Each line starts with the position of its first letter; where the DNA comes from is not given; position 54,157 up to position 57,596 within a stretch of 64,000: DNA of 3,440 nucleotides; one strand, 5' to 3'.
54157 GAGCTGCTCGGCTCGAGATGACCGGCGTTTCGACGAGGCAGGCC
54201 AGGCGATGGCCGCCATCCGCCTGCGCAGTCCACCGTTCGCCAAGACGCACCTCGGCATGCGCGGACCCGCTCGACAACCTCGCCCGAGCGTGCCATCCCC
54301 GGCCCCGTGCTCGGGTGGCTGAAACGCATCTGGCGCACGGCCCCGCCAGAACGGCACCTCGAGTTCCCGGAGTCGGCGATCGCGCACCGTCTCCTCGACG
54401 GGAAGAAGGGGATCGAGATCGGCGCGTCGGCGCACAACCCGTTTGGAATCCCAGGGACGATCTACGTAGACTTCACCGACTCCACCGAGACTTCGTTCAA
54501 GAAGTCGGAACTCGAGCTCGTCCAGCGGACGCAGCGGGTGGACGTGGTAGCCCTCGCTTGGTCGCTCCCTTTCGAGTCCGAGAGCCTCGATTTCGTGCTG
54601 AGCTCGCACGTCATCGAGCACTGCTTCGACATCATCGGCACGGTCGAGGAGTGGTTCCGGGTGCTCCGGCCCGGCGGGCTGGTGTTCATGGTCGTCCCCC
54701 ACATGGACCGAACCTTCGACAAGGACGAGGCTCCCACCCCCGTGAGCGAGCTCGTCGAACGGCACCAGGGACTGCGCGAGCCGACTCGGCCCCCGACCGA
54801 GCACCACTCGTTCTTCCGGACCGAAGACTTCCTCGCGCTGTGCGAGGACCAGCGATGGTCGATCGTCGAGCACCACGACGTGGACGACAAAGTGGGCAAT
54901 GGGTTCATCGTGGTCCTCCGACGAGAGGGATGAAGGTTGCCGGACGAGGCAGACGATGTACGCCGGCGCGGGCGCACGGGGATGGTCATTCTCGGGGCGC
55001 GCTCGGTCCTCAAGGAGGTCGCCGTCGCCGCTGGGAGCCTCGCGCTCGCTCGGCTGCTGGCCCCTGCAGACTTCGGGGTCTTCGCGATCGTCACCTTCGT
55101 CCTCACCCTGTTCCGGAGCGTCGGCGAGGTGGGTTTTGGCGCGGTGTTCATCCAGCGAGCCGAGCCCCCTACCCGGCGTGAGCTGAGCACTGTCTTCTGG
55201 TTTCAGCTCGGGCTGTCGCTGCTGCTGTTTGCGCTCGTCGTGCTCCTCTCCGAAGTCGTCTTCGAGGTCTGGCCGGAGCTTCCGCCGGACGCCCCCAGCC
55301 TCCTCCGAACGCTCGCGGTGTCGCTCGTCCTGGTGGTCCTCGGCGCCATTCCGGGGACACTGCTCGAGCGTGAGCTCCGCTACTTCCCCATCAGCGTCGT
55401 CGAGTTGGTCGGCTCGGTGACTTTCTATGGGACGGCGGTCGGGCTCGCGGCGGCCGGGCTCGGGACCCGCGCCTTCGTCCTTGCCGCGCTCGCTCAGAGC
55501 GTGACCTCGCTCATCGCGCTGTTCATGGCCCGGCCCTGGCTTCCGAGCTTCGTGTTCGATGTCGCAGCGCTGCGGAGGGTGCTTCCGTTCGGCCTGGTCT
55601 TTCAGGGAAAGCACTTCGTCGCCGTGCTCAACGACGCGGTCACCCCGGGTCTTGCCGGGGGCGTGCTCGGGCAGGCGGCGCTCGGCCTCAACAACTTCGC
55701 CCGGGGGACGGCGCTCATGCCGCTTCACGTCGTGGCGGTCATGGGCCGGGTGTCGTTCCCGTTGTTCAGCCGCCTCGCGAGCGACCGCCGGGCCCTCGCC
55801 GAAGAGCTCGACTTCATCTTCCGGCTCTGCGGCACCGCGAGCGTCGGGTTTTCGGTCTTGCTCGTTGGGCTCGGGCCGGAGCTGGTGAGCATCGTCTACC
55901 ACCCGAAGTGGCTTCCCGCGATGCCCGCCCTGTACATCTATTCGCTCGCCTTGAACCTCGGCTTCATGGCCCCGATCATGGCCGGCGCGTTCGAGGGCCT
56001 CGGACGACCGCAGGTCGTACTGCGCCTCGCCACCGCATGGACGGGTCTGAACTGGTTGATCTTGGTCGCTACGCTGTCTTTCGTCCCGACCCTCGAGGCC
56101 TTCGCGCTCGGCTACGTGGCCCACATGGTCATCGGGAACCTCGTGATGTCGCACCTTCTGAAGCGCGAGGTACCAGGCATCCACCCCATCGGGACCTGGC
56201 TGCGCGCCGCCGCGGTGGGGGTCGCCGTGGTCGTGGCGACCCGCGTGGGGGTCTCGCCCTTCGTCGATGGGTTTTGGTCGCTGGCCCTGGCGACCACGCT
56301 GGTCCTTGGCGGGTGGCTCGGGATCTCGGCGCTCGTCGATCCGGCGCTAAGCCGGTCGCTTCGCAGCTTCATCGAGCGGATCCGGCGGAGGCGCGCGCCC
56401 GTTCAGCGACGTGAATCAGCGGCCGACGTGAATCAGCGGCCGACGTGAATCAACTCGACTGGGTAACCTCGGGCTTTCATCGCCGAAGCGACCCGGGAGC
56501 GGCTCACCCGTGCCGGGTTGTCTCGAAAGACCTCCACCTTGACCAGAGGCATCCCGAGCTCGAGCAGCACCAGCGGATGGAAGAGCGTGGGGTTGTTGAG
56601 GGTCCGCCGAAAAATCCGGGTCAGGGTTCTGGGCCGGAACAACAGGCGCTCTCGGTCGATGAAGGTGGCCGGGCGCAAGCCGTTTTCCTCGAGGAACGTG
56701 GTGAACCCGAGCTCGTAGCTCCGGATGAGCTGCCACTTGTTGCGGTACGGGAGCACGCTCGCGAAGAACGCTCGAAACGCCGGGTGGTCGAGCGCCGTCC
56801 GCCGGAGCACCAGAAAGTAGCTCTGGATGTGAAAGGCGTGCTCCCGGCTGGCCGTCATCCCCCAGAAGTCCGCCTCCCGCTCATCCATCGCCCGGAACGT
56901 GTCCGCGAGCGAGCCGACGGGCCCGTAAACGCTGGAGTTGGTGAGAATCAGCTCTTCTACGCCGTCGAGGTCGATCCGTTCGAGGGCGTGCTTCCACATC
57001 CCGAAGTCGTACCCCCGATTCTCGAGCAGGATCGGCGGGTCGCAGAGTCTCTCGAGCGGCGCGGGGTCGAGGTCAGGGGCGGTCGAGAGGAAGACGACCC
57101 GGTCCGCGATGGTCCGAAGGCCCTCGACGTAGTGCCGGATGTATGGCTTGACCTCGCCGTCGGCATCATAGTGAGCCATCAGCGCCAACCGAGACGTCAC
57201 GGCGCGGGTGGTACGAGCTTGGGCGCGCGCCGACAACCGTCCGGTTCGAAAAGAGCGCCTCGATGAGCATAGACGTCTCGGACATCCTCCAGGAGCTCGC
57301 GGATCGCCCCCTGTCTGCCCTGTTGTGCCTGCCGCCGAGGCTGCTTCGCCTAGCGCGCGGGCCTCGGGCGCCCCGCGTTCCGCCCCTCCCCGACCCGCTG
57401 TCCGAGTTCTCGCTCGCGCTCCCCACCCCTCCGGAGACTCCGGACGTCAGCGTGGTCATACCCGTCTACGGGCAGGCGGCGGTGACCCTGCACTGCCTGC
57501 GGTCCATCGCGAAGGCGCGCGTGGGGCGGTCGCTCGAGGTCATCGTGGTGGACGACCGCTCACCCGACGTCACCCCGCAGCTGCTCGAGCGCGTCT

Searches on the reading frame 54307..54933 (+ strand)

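Call 5: search_protein_families(library=pfam, proteins=[window:54307-54933:+], max_evalue=0.01)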
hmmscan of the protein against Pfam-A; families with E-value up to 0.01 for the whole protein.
window:54307-54933:+ (208 aa): 6 families
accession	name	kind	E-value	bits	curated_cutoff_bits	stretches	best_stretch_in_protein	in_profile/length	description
PF08241.18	Methyltransf_11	-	2e-11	44.8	21.2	1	68-127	30-94/95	Methyltransferase domain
PF13489.12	Methyltransf_23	-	1.4e-07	31.8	27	1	84-187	72-162/164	Methyltransferase domain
PF08242.18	Methyltransf_12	-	3.1e-06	28.3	30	1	49-125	19-97/98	Methyltransferase domain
PF13649.12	Methyltransf_25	-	1.7e-05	25.9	27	1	66-124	36-97/97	Methyltransferase domain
PF01209.24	Ubie_methyltran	-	0.00023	21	20.1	1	77-128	99-151/233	ubiE/COQ5 methyltransferase family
PF13847.12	Methyltransf_31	-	0.0078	16.3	27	0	87-132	66-113/145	Methyltransferase domain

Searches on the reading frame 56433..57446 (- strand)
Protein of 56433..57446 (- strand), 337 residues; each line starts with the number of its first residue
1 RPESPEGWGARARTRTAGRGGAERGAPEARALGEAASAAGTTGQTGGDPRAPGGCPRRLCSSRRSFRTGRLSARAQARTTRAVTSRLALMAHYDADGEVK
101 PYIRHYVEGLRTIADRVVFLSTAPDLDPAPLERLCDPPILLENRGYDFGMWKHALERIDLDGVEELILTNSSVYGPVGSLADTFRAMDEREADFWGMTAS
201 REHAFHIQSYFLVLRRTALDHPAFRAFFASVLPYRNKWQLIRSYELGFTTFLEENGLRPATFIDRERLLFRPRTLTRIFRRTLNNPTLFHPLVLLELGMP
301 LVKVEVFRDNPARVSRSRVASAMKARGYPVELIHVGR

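Call 33: search_protein_families(library=pfam, proteins=[window:56433-57446:-], max_evalue=0.001)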
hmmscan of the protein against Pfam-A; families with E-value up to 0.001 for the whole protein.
window:56433-57446:- (337 aa): 1 family
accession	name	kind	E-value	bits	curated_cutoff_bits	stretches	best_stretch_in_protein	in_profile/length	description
PF05045.17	RgpF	-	1.2e-28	100.5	25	1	128-332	14-230/503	Rhamnan synthesis protein F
